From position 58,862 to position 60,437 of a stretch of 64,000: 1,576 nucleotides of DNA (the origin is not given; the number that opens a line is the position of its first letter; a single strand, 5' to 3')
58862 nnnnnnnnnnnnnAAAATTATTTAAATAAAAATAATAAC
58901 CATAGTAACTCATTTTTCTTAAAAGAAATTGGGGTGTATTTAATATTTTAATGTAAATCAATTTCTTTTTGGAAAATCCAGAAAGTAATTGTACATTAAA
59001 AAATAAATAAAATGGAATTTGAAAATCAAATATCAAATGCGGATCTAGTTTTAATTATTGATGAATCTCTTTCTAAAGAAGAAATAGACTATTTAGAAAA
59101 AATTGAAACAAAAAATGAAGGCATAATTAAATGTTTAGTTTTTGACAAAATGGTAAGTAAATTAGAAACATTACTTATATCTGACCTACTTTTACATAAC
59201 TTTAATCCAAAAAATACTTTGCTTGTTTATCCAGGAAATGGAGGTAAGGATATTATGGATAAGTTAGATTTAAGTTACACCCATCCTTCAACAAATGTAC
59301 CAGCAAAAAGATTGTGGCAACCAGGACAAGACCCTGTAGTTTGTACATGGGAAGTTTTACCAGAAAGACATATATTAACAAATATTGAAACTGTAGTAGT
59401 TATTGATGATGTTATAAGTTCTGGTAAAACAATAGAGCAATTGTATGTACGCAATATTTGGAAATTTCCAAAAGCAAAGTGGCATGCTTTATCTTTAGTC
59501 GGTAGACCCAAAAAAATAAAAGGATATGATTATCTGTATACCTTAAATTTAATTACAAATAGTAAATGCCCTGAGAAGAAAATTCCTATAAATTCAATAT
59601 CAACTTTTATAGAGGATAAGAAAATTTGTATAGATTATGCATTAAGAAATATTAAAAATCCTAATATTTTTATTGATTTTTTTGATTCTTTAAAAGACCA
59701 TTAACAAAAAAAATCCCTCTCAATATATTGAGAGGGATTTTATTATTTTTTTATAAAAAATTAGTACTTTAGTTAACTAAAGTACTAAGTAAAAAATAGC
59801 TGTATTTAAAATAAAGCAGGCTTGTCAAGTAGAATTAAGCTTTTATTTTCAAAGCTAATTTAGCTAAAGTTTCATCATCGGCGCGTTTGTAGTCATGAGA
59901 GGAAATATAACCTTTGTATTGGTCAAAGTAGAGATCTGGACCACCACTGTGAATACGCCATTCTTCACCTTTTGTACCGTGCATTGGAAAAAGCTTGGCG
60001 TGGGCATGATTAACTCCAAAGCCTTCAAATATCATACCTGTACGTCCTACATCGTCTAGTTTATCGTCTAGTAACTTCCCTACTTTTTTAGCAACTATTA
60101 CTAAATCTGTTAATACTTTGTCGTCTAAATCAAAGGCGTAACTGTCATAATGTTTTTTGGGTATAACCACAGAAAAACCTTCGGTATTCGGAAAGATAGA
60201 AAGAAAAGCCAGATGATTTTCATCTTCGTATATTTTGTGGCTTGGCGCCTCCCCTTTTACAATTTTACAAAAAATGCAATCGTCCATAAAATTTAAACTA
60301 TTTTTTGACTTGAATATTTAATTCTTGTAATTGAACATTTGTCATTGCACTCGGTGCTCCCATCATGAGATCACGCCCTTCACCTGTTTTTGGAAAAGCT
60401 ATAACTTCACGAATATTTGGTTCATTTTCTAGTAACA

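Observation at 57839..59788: TrpR-operator-like palindromes bracket a yerC(TrpR-like)-LOG-PRTase cassette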

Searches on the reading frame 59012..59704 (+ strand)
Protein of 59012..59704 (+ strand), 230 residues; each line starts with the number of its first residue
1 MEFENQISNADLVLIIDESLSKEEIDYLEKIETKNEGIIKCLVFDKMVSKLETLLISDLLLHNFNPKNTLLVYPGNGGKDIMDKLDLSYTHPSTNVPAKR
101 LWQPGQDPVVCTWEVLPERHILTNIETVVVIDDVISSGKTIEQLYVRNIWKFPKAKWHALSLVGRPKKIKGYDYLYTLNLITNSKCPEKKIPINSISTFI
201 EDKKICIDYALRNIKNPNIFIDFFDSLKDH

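Call 5: search_protein_families(library=pfam, proteins=[window:59012-59704:+], max_evalue=0.01)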
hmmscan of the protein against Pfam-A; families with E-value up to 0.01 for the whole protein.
window:59012-59704:+ (230 aa): 2 families
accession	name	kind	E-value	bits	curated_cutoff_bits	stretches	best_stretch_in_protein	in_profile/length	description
PF15609.12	PRTase_2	-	0.0018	18.3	28.8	1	118-163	112-157/188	Phosphoribosyl transferase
PF24390.1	PRTase-CE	-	0.0063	16.9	27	0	120-170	103-153/253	PRTase-CE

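Call 40: find_homologous_proteins(query=window:59012-59704:+, max_evalue=0.001)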
Query window:59012-59704:+ (230 aa): 4 proteins with E <= 0.001 among 349 candidates.
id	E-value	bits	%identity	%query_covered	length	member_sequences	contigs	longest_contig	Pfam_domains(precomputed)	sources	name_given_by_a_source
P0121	3.1e-144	496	96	100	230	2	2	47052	-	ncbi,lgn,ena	-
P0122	2.6e-28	117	34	93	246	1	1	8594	-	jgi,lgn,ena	-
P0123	8.9e-26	109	37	88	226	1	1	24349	-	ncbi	-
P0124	6.0e-6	44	34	64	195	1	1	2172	-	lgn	-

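Call 42: find_encoding_contigs(protein=P0122, flank=6000, max_places=2)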
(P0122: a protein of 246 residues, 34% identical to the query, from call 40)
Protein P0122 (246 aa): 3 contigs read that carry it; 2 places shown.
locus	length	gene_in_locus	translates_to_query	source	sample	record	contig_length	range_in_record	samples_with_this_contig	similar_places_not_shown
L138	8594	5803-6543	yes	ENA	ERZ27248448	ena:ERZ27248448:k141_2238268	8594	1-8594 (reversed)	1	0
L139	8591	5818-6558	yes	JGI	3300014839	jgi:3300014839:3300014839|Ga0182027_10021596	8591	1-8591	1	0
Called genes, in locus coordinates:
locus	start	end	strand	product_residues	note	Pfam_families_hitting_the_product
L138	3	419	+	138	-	?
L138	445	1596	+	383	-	PF02421:FeoB_N (weak), PF01926:MMR_HSR1, PF06071:YchF-GTPase_C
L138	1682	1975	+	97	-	-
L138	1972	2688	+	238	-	PF00849:PseudoU_synth_2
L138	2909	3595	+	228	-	PF05552:MS_channel_1st_1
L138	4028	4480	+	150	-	-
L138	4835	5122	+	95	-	PF01371:Trp_repressor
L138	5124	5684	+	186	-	PF18306:LDcluster4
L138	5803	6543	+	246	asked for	-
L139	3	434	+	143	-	?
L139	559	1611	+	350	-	PF01926:MMR_HSR1, PF02421:FeoB_N (weak), PF06071:YchF-GTPase_C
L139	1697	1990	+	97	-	-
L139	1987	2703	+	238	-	PF00849:PseudoU_synth_2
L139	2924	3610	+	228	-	PF05552:MS_channel_1st_1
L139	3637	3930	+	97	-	-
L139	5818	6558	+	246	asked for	-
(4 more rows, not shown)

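Call 43: find_encoding_contigs(protein=P0123, flank=6000, max_places=2)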
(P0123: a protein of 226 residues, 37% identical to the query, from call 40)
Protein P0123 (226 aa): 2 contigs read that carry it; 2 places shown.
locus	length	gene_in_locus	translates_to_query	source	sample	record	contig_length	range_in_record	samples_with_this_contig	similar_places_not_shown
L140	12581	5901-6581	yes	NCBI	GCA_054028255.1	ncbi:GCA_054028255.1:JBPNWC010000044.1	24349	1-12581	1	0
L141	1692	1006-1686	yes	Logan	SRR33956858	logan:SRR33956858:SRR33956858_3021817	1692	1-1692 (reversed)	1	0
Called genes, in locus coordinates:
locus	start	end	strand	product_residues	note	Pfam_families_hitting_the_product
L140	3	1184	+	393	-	?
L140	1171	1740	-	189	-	PF01458:SUFBD_core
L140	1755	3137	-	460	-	PF19295:SufBD_N, PF01458:SUFBD_core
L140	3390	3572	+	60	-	-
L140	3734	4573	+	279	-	-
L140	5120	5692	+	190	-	PF02481:DNA_processg_A (faint), PF18171:LSDAT_prok (faint), PF18306:LDcluster4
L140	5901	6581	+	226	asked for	-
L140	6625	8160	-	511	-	PF13328:HD_4, PF01966:HD, PF04607:RelA_SpoT, PF02824:TGS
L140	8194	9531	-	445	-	PF04932:Wzy_C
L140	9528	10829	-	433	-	PF04932:Wzy_C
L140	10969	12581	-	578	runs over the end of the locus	PF00535:Glycos_transf_2, PF10111:Glyco_tranf_2_2 (weak), PF13641:Glyco_tranf_2_3 (weak), PF13632:Glyco_trans_2_3 (faint), PF02709:Glyco_transf_7C (faint), PF00535:Glycos_transf_2, PF10111:Glyco_tranf_2_2, PF13641:Glyco_tranf_2_3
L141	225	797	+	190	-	PF02481:DNA_processg_A (faint), PF18171:LSDAT_prok (faint), PF18306:LDcluster4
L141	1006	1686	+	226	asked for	-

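Call 53: predict_structure(alignment_id=A1)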
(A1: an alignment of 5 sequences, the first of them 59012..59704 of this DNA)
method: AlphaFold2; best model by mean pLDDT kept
length: 230 residues; sequences in the alignment: 5
mean_pLDDT: 79.6   pTM: 0.77
mean pLDDT of the five models: 79.6, 77.3, 74.2, 51.1, 50.1
residues with pLDDT >= 90: 50; 70-90: 119; 50-70: 61; < 50: 0
segments of 3 or more residues with pLDDT < 50: none
pLDDT, mean of each block of 10 residues (from residue 1): 85 90 95 91 91 75 76 84 78 73 60 54 76 76 60 78 78 85 68 88 90 94 86
secondary structure, 60 per line:
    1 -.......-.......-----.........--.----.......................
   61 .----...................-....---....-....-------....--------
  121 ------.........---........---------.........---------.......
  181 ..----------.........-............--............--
elements in order: E2-8 E10-16 H22-30 E38-43 H44-61 E69-74 H75-84 H86-89 E93-96 E98-101 E109-112 E127-135 H139-146 E156-164 E174-182 E193-195 H196-201 H203-213 H217-228

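Call 56: fold_search(model_id=the predicted structure, library=pdb)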
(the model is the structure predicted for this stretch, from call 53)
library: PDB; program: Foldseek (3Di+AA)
matches with E <= 10: 1318; with E <= 0.001: 198
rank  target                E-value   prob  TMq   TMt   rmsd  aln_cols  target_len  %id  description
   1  5vog                  5.2e-07  1.00  0.44  0.54   5.1       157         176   17  Crystal Structure of a Hypothetical Protein from Neisseria gonorrhoeae with bound ppGpp (released 2017-05-24)
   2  1vdm_I                6.3e-07  1.00  0.40  0.59   6.2       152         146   21  Crystal structure of purine phosphoribosyltransferase from Pyrococcus horikoshii Ot3 (released 2005-05-24)
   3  1vdm_H                6.3e-07  1.00  0.37  0.53   6.7       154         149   22  Crystal structure of purine phosphoribosyltransferase from Pyrococcus horikoshii Ot3 (released 2005-05-24)
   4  1vdm_F                1.9e-06  1.00  0.36  0.50   7.5       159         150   21  Crystal structure of purine phosphoribosyltransferase from Pyrococcus horikoshii Ot3 (released 2005-05-24)
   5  4zfn_B                2.7e-06  1.00  0.44  0.55   8.0       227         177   16  Hypoxanthine-guanine-xanthine phosphoribosyltransferase (HGXPRT) from Sulfolobus solfataricus containing GMP complexed (released 2015-04-29)
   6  5bqp_C                3.4e-06  1.00  0.38  0.49   7.7       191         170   17  Hypoxanthine-guanine-xanthine phosphoribosyltransferase (HGXPRT) from Sulfolobus solfataricus with xanthosine and phos (released 2015-07-01)
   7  1vdm_E                3.6e-06  1.00  0.38  0.55   6.6       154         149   20  Crystal structure of purine phosphoribosyltransferase from Pyrococcus horikoshii Ot3 (released 2005-05-24)
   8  1vdm_A                3.6e-06  1.00  0.39  0.55   6.5       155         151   21  Crystal structure of purine phosphoribosyltransferase from Pyrococcus horikoshii Ot3 (released 2005-05-24)
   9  1vdm_D                3.8e-06  1.00  0.37  0.53   6.6       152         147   21  Crystal structure of purine phosphoribosyltransferase from Pyrococcus horikoshii Ot3 (released 2005-05-24)
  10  1xtt_A                4.1e-06  1.00  0.46  0.49   7.9       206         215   11  Sulfolobus solfataricus uracil phosphoribosyltransferase in complex with uridine 5'-monophosphate (UMP) (released 2005-02-08)
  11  5xtk_A                5.4e-06  1.00  0.38  0.53   5.1       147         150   15  Crystal structure of Xanthine-guanine phosphoribosyltransferase from Yersinia pestis (released 2018-06-20)
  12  1vdm_G                5.8e-06  1.00  0.37  0.52   6.9       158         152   22  Crystal structure of purine phosphoribosyltransferase from Pyrococcus horikoshii Ot3 (released 2005-05-24)
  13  4jit_A                5.8e-06  1.00  0.37  0.53   7.2       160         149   14  Crystal Structure of E. coli XGPRT in complex with (S)-3-(Guanin-9-yl)pyrrolidin-N-ylacetylphosphonic acid (released 2014-12-24)
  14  4trb_A                6.1e-06  1.00  0.50  0.54   4.6       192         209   16  Sulfolobus solfataricus adenine phosphoribosyltransferase (released 2014-07-30)
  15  1vdm_C                6.5e-06  1.00  0.37  0.55   7.0       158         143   20  Crystal structure of purine phosphoribosyltransferase from Pyrococcus horikoshii Ot3 (released 2005-05-24)
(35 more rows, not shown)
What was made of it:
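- On Type I phosphoribosyltransferase: The AF2 model has pLDDT 79.6, and its top Foldseek hits are purine PRTases with prob 1.00 and TM about 0.5 (calls 53, 56).
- The PRTase model has pLDDT 79.6 and its top Foldseek hits are purine PRTases (calls 53, 56).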

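Call 58: search_protein_representatives(alignment_id=A1)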
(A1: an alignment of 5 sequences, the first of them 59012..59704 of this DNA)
Query: 5 sequences, 231 profile positions. Proteins with E-value up to 0.001 (for the whole library): 250; up to 1e-10: 171; up to 1e-30: 78. The best 150 are listed.
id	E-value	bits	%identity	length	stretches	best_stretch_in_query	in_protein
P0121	2.2e-106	370.7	-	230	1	1-231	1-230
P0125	3.8e-65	235.8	-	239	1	14-226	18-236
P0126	2.8e-63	229.7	-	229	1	1-229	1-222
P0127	2.1e-62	226.8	-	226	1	8-221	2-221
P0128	7.2e-62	225.1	-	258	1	17-222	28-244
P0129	1.5e-60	220.8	-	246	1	12-226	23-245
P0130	1.8e-60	220.5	-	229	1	15-228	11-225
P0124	3.0e-58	213.2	-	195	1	26-229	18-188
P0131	1.8e-57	210.7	-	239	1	3-228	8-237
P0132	2.6e-56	206.9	-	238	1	16-228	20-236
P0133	2.3e-55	203.8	-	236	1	15-226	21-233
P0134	6.5e-55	202.3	-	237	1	16-228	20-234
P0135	4.7e-54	199.5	-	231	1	15-230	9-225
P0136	7.5e-54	198.8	-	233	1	1-229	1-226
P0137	7.8e-54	198.8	-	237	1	13-225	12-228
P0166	6.3e-39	150.0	-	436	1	31-230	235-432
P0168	4.4e-38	147.2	-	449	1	44-228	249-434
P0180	1.6e-35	138.8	-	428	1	43-226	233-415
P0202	2.0e-30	122.2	-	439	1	44-228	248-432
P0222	3.1e-25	105.2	-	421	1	65-228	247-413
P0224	5.9e-25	104.3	-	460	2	98-225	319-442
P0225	6.1e-25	104.2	-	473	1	16-216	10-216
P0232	2.0e-23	99.3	-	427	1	65-223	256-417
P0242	3.0e-20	88.9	-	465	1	50-218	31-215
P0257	3.7e-17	78.8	-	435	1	42-223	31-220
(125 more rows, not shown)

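Call 59: search_protein_families(library=pfam, proteins=[P0166, P0168, P0180, P0202, P0222, P0232, P0224, P0225, P0242, P0257], max_evalue=0.001)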
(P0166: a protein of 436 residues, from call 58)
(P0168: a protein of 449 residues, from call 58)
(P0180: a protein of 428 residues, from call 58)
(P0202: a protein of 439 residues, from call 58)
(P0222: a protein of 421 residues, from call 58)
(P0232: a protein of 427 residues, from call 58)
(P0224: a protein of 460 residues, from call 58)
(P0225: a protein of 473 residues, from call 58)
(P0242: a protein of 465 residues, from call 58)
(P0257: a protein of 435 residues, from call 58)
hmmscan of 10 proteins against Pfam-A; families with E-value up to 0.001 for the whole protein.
P0166 (436 aa): 2 families
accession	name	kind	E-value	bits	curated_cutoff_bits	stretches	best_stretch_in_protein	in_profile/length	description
PF00702.32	Hydrolase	-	5.1e-08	34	26.4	1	8-182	3-182/191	haloacid dehalogenase-like hydrolase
PF24390.1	PRTase-CE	-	0.00051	20.4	27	0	324-366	103-128/253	PRTase-CE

P0168 (449 aa): 2 families
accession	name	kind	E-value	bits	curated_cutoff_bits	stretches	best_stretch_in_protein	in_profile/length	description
PF00702.32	Hydrolase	-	1.8e-07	32.2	26.4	1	6-176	2-183/191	haloacid dehalogenase-like hydrolase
PF13242.12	Hydrolase_like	-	0.00027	21.2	22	0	147-200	3-57/75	HAD-hyrolase-like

P0180 (428 aa): 4 families
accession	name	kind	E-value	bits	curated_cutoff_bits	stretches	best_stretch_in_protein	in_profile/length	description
PF00702.32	Hydrolase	-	5.6e-14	53.4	26.4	1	5-176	2-185/191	haloacid dehalogenase-like hydrolase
PF13419.12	HAD_2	-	3.4e-09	37.5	23.8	1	54-186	46-176/178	Haloacid dehalogenase-like hydrolase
PF12710.13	HAD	-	0.00028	21.8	27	1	9-175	3-185/189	haloacid dehalogenase-like hydrolase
PF13242.12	Hydrolase_like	-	0.00071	19.9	22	0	143-188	3-48/75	HAD-hyrolase-like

P0202 (439 aa): 2 families
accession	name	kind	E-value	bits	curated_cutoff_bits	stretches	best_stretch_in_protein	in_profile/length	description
PF00702.32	Hydrolase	-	8e-07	30.1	26.4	1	13-191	3-183/191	haloacid dehalogenase-like hydrolase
PF13419.12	HAD_2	-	0.00011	22.8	23.8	1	82-191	58-164/178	Haloacid dehalogenase-like hydrolase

P0222 (421 aa): 3 families
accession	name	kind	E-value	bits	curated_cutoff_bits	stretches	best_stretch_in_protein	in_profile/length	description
PF00702.32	Hydrolase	-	9.9e-09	36.3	26.4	1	2-173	1-183/191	haloacid dehalogenase-like hydrolase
PF13419.12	HAD_2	-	1.2e-05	26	23.8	1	56-173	45-164/178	Haloacid dehalogenase-like hydrolase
PF12710.13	HAD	-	0.00024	22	27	0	7-133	3-135/189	haloacid dehalogenase-like hydrolase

P0232 (427 aa): 5 families
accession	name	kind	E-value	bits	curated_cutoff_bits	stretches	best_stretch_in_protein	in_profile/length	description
PF00702.32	Hydrolase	-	2.3e-13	51.4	26.4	1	5-176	3-184/191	haloacid dehalogenase-like hydrolase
PF13419.12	HAD_2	-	1.5e-09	38.7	23.8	1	63-186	51-175/178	Haloacid dehalogenase-like hydrolase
PF12710.13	HAD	-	5.6e-05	24.1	27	1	7-132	2-133/189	haloacid dehalogenase-like hydrolase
PF13242.12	Hydrolase_like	-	0.00065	20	22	0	143-189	3-48/75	HAD-hyrolase-like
PF13344.12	Hydrolase_6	-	0.00072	20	27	0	86-125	12-54/101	Haloacid dehalogenase-like hydrolase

P0224 (460 aa): 3 families
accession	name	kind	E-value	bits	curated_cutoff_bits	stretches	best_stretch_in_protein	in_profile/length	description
PF00702.32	Hydrolase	-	3.1e-13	51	26.4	1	4-188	1-191/191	haloacid dehalogenase-like hydrolase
PF13419.12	HAD_2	-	1.2e-08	35.7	23.8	1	42-193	32-177/178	Haloacid dehalogenase-like hydrolase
PF13242.12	Hydrolase_like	-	7e-08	32.7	22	1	149-196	3-50/75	HAD-hyrolase-like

P0225 (473 aa): 4 families
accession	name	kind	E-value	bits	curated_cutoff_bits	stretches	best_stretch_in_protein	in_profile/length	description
PF00702.32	Hydrolase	-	1.5e-07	32.5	26.4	1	240-446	3-184/191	haloacid dehalogenase-like hydrolase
PF13419.12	HAD_2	-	3.3e-05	24.5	23.8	1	340-453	61-172/178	Haloacid dehalogenase-like hydrolase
PF13242.12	Hydrolase_like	-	0.00014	22.1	22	1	413-457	3-46/75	HAD-hyrolase-like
PF00156.33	Pribosyltran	-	0.00069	19.4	26.3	1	52-149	20-105/158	Phosphoribosyl transferase domain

P0242 (465 aa): 2 families
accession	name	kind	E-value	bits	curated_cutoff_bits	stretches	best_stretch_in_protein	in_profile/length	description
PF00702.32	Hydrolase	-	7.9e-06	26.8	26.4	1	246-437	3-183/191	haloacid dehalogenase-like hydrolase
PF00156.33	Pribosyltran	-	0.00071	19.4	26.3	0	64-149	43-108/158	Phosphoribosyl transferase domain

P0257 (435 aa): 2 families
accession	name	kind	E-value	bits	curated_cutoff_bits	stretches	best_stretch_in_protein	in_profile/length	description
PF13419.12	HAD_2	-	1.1e-08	35.8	23.8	1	242-412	3-164/178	Haloacid dehalogenase-like hydrolase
PF00702.32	Hydrolase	-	6.4e-08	33.6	26.4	1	239-413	3-184/191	haloacid dehalogenase-like hydrolase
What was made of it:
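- Closest known: PRTase + HAD phosphatase pathways for nucleoside-like metabolites. Same: This PRTase family gives weak hits to PRTase_2 and PRTase-CE, and many members are fused to HAD phosphatases (calls 5, 59).
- The family's fusions are to HAD phosphatases, a metabolic pattern (call 59).
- Tried and rejected: The long members of the PRTase family are fused to HAD phosphatases, not to SLOG (call 59).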

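Call 73: search_protein_families(library=ncbifam, proteins=[window:59012-59704:+], max_evalue=0.01)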
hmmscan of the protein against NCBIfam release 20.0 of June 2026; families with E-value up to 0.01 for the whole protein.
window:59012-59704:+ (230 aa): 0 families

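Call 75: search_protein_families(library=padloc, proteins=[window:59012-59704:+], max_evalue=0.01)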
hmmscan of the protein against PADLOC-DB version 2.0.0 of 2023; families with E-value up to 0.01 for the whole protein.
window:59012-59704:+ (230 aa): 1 family
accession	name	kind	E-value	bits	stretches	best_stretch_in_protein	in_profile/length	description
PDLC02935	PRTase_III-A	-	0.00036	18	1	120-146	123-149/290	-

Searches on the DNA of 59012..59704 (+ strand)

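Call 45: search_rna_families(source=L140, start=4500, end=5200, threshold=evalue, max_evalue=1, show_alignments=2)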
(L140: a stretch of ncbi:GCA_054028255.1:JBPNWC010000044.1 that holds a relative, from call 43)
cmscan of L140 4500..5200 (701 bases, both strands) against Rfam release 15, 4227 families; matches with E-value up to 1: 11.
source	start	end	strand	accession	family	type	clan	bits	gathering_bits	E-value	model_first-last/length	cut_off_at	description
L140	4923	5072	+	RF01470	rli38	Gene; sRNA;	-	31.8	49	0.02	1-150/150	no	Listeria sRNA rli38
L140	4808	4872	+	RF03498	mir-3145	Gene; miRNA;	-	25.2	98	0.016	1-84/84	no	mir-3145 microRNA precursor family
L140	4817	4863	-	RF03641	mir-991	Gene; miRNA;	-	24.2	100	0.022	1-88/88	no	mir-991 microRNA precursor family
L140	4597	4662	+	RF02526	SSRC34_1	Gene; sRNA;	-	23.1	64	0.88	1-128/128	no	Streptococcus sRNA SSRC34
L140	4808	4872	-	RF03498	mir-3145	Gene; miRNA;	-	22.7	98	0.077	1-84/84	no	mir-3145 microRNA precursor family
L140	4598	4674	-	RF02844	RefA9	Gene; antisense;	-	22.4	49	0.6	1-64/64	no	Enterococcus sRNA A9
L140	4762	4858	+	RF01859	Phe_leader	Cis-reg; leader;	-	21.9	55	0.4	1-125/125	no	Phenylalanine leader peptide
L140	4911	4966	+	RF01156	SNORD123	Gene; snRNA; snoRNA; CD-box;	-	21.2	45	0.19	1-70/70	no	Small nucleolar RNA SNORD123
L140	4905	4959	+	RF00355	snoR28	Gene; snRNA; snoRNA; CD-box;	-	20.1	45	0.61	1-78/78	no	Small nucleolar RNA snoR28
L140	4817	4857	+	RF00125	IS128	Gene; sRNA;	-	17.3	80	0.52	158-198/209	no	IS128 RNA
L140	4735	4861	+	RF02637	EF0408_EF0409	Gene; sRNA;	-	15.3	440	0.14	1-412/412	no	Enterococcus sRNA EF0408_EF0409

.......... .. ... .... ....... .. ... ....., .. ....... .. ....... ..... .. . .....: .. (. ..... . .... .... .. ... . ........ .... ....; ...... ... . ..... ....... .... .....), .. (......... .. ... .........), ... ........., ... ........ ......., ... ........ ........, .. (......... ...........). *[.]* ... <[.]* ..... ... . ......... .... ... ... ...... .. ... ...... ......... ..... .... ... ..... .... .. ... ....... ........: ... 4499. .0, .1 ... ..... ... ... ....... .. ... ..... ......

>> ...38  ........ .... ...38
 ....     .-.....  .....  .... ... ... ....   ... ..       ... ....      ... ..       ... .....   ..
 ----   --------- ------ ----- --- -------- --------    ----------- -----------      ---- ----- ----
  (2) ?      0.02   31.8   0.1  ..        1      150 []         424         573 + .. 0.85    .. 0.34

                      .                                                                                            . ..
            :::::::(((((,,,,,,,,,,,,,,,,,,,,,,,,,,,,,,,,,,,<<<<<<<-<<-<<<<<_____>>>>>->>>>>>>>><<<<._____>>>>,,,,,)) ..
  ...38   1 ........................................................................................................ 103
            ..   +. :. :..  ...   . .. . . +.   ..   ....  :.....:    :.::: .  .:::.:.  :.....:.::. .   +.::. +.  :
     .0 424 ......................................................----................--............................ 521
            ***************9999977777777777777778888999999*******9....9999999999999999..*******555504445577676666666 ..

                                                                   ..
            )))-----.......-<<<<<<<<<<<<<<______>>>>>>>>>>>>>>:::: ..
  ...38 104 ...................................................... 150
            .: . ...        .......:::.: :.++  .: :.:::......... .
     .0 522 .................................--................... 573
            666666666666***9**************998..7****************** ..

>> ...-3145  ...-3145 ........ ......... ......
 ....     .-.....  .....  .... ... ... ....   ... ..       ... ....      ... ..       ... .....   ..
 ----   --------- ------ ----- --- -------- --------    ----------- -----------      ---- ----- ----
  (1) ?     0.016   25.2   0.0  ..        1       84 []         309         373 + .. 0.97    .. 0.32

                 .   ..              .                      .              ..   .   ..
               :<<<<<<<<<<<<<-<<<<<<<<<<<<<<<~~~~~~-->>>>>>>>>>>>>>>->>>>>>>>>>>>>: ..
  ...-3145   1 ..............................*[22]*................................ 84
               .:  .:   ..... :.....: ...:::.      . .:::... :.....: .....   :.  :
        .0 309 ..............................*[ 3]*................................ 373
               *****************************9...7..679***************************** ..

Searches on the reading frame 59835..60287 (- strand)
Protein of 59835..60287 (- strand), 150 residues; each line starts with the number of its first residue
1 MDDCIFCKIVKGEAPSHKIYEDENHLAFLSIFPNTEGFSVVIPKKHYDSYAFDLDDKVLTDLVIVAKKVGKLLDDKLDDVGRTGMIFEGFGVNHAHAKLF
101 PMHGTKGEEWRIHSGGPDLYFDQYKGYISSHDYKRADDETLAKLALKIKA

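Call 5: search_protein_families(library=pfam, proteins=[window:59835-60287:-], max_evalue=0.01)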
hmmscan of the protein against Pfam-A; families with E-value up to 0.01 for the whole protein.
window:59835-60287:- (150 aa): 2 families
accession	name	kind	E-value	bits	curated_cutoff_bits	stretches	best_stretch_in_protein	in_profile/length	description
PF01230.28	HIT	-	2.7e-11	44.4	21.5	1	12-78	2-67/98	HIT domain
PF11969.13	DcpS_C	-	3.4e-07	31.2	24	1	4-77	2-74/114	Scavenger mRNA decapping enzyme C-term binding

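Call 73: search_protein_families(library=ncbifam, proteins=[window:59835-60287:-], max_evalue=0.01)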
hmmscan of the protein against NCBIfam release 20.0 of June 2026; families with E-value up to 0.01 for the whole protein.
window:59835-60287:- (150 aa): 2 families
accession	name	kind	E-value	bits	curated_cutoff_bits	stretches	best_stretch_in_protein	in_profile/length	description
NF045834.1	M_plasma_HinT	exception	3e-11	44.1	130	1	5-72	1-67/102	histidine triad protein HinT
NF007965.0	PRK10687.1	equivalog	0.00027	21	206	1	2-46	3-47/119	purine nucleoside phosphoramidase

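Call 75: search_protein_families(library=padloc, proteins=[window:59835-60287:-], max_evalue=0.01)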
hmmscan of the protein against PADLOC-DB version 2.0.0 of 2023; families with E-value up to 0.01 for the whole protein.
window:59835-60287:- (150 aa): 1 family
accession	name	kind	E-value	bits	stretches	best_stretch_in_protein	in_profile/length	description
PDLC00441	ThsC2|ThsC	-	0.0019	16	1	2-81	12-90/148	HIT family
